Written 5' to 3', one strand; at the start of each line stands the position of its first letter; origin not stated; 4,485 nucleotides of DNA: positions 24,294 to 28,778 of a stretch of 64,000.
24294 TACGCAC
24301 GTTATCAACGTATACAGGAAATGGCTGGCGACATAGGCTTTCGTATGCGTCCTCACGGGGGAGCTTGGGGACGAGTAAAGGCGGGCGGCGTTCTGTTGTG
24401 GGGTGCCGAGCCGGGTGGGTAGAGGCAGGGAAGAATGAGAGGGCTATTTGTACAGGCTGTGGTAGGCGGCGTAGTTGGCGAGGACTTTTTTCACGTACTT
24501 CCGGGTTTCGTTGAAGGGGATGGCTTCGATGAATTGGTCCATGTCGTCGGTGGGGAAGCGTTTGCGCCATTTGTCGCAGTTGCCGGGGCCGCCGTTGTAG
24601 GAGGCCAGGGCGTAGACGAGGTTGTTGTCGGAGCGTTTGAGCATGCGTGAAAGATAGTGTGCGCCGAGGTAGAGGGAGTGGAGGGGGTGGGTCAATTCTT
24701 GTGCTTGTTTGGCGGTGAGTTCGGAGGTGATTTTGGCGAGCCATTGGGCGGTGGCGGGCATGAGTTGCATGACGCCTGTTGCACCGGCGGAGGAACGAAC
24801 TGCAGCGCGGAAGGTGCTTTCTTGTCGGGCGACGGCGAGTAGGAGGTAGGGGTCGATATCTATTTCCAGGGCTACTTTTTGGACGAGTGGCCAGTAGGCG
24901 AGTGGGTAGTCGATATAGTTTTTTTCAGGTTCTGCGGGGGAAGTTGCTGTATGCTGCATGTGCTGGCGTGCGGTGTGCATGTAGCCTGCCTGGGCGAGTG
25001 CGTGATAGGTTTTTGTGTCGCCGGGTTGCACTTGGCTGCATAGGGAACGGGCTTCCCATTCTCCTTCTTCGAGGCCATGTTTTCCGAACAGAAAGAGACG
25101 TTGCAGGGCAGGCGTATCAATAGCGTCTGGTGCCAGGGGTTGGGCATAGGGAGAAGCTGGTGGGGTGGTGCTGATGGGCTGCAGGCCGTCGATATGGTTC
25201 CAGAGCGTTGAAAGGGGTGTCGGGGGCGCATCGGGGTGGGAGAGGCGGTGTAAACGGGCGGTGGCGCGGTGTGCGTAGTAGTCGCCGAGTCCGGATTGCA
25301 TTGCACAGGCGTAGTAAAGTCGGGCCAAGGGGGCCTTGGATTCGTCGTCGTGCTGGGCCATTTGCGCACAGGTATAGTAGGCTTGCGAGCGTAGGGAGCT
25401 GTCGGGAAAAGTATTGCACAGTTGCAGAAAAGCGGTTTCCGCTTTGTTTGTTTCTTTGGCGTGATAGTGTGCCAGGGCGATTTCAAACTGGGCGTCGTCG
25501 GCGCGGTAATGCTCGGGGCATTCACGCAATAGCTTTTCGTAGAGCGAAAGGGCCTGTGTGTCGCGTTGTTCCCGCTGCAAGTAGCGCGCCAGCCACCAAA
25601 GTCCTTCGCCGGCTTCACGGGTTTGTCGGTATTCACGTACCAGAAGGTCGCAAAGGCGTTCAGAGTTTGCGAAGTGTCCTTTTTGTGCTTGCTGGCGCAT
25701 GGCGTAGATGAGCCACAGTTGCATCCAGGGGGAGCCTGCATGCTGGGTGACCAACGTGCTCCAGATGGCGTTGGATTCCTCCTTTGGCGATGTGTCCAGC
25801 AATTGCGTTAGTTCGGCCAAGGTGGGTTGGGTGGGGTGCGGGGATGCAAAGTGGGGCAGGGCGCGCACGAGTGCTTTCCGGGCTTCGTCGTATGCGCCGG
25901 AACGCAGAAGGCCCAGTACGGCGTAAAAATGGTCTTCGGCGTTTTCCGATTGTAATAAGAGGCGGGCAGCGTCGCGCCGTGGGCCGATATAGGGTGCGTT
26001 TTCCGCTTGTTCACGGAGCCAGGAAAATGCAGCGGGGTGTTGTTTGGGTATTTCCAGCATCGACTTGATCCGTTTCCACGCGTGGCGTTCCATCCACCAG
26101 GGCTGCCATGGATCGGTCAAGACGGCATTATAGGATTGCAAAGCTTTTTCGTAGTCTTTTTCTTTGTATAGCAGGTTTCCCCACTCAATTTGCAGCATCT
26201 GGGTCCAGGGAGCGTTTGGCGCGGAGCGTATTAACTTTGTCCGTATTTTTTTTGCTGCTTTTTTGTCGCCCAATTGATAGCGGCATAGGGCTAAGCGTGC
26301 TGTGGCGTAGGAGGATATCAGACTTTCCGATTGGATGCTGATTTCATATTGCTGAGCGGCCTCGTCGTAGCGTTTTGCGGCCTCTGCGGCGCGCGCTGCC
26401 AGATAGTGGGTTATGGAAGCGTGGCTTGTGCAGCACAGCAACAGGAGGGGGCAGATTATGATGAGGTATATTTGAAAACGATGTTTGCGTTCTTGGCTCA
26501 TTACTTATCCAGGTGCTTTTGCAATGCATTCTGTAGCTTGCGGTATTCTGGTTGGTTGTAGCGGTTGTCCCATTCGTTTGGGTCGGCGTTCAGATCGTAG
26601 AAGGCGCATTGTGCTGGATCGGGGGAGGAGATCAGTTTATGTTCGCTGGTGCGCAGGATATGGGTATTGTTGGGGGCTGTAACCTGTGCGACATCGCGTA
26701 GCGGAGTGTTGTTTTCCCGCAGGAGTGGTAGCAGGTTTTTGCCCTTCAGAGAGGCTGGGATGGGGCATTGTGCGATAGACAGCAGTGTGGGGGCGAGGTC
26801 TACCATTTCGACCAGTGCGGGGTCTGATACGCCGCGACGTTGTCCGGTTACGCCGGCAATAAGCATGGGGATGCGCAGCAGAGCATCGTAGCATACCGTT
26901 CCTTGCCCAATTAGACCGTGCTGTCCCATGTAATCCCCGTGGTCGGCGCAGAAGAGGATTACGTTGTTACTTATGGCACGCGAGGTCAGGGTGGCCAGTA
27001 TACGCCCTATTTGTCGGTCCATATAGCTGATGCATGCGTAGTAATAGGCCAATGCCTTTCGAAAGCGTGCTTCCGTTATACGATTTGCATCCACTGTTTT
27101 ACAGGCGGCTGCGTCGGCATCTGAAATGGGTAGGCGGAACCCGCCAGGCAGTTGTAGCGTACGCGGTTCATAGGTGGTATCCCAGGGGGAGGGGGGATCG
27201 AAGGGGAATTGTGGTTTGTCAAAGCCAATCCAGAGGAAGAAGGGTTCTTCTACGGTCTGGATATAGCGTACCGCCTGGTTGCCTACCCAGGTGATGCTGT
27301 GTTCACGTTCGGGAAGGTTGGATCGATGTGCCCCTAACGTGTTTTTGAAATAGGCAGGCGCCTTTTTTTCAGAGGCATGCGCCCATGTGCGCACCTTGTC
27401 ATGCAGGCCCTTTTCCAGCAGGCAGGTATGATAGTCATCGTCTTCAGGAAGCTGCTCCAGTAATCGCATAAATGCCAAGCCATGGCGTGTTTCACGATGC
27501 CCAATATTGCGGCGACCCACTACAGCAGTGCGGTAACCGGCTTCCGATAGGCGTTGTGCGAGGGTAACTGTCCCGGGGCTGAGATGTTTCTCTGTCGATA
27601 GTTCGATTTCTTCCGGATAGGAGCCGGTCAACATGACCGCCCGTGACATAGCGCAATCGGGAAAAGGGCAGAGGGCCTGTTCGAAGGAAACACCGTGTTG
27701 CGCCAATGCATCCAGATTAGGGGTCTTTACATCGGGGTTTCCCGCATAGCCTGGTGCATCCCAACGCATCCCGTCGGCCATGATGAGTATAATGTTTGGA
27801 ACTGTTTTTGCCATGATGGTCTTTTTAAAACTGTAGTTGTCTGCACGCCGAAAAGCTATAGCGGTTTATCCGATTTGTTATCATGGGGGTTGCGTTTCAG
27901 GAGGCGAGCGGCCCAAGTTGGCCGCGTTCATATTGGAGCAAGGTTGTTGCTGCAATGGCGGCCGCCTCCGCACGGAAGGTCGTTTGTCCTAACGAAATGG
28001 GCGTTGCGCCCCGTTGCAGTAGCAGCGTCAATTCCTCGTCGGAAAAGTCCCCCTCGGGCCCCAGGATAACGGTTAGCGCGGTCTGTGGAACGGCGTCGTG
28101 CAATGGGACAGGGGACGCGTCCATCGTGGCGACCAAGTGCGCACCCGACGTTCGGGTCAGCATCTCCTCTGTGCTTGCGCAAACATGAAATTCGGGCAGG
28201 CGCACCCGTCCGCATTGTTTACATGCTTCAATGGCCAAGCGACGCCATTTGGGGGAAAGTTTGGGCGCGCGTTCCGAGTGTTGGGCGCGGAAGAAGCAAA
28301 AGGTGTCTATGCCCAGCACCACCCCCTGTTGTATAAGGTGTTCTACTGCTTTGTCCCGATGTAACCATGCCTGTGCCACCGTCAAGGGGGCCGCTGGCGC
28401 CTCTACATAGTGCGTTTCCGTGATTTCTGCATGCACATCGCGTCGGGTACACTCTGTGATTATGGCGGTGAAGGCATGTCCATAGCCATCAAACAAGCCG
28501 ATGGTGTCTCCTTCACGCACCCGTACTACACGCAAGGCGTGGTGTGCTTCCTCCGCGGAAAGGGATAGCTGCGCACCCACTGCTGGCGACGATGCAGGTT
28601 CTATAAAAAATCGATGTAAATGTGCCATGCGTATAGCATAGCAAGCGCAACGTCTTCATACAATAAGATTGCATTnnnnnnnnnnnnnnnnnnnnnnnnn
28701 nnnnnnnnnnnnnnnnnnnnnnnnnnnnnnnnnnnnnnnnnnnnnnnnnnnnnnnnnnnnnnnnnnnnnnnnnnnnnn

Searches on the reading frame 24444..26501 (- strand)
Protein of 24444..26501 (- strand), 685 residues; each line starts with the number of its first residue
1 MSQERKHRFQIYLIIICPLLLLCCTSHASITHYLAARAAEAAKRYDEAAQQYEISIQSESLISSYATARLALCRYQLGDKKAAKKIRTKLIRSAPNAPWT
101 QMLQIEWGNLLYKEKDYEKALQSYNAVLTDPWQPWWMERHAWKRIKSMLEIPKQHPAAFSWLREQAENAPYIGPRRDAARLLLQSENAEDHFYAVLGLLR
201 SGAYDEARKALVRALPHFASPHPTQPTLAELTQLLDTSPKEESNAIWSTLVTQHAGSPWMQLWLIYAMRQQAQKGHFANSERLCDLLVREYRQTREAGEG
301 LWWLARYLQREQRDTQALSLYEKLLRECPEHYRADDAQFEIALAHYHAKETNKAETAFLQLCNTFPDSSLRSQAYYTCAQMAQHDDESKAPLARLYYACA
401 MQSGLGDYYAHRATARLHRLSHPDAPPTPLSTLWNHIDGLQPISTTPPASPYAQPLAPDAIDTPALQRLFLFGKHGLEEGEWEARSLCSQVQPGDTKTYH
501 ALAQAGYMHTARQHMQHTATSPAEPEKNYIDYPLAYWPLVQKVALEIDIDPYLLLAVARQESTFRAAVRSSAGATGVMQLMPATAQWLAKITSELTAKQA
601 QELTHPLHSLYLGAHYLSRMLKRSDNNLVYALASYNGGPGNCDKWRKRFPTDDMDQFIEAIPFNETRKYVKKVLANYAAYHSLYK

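Call 6: search_protein_families(library=pfam, proteins=[window:24444-26501:-], max_evalue=0.001)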
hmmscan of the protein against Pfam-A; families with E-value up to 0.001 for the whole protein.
window:24444-26501:- (685 aa): 10 families
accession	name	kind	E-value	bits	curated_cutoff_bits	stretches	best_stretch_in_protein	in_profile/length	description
PF01464.25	SLT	-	2.2e-27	95.4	21.3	1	540-653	3-112/117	Transglycosylase SLT domain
PF07719.23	TPR_2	-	1.5e-13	50.2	27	0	105-128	5-28/34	Tetratricopeptide repeat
PF13174.12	TPR_6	-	6.3e-12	45.8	26.3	0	336-368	1-33/33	Tetratricopeptide repeat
PF13428.12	TPR_14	-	7.6e-11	42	23.5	0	300-334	3-37/44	Tetratricopeptide repeat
PF13432.12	TPR_16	-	2.6e-08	34.6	32.7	0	304-363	3-59/65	Tetratricopeptide repeat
PF13424.12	TPR_12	-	8.3e-05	23.1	30.1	0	302-362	7-72/77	Tetratricopeptide repeat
PF24575.1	TPR_Slam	-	0.00029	21.7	35.2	0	284-358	31-104/104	Surface lipoprotein assembly modifier, N-terminal TPR repeats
PF14559.12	TPR_19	-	0.00044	20.9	25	0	316-368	9-58/68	Tetratricopeptide repeat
PF09976.15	TPR_21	-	0.00053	20.2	25.5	0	26-129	73-174/193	Tetratricopeptide repeat-like domain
PF13181.12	TPR_8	-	0.00092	19.6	25.7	0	108-128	8-28/34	Tetratricopeptide repeat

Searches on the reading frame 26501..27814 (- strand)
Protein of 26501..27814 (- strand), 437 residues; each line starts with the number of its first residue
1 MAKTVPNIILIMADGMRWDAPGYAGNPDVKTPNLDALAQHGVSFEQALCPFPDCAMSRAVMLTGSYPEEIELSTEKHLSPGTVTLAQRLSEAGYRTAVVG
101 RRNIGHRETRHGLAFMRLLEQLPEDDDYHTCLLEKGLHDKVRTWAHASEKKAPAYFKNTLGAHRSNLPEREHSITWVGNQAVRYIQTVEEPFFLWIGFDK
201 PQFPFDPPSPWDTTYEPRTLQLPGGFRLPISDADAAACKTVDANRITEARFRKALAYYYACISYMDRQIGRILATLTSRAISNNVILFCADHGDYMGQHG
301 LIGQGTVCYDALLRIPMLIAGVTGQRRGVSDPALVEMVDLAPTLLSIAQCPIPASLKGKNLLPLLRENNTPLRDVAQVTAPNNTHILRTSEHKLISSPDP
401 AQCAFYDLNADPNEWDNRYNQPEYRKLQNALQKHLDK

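Call 6: search_protein_families(library=pfam, proteins=[window:26501-27814:-], max_evalue=0.001)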
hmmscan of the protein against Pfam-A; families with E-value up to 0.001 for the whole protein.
window:26501-27814:- (437 aa): 3 families
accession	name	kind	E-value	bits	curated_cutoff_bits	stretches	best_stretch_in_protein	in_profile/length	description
PF00884.28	Sulfatase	-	1.8e-40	139.6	25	1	6-348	1-299/301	Sulfatase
PF16347.10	SGSH_C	-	1.8e-17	64.4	29.3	1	298-436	2-149/154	N-sulphoglucosamine sulphohydrolase, C-terminal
PF01663.27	Phosphodiest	-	1.6e-07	31.7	23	1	9-69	2-59/342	Type I phosphodiesterase / nucleotide pyrophosphatase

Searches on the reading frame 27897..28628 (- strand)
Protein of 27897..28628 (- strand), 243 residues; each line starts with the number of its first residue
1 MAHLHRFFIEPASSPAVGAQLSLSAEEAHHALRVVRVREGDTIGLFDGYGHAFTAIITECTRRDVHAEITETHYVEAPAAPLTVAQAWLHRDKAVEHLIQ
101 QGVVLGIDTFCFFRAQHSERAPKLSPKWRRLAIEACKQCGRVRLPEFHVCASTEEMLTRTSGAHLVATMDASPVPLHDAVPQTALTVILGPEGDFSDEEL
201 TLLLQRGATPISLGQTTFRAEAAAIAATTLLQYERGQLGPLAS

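Call 6: search_protein_families(library=pfam, proteins=[window:27897-28628:-], max_evalue=0.001)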
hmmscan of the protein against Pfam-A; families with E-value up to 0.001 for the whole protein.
window:27897-28628:- (243 aa): 2 families
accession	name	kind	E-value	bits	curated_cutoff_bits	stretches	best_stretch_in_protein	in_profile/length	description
PF04452.19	Methyltrans_RNA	-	2e-32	112.5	23.9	1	78-232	4-165/165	RNA methyltransferase domain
PF20260.4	PUA_4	-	1.8e-11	44.4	23.9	1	23-69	1-47/48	RNA methyltransferase PUA domain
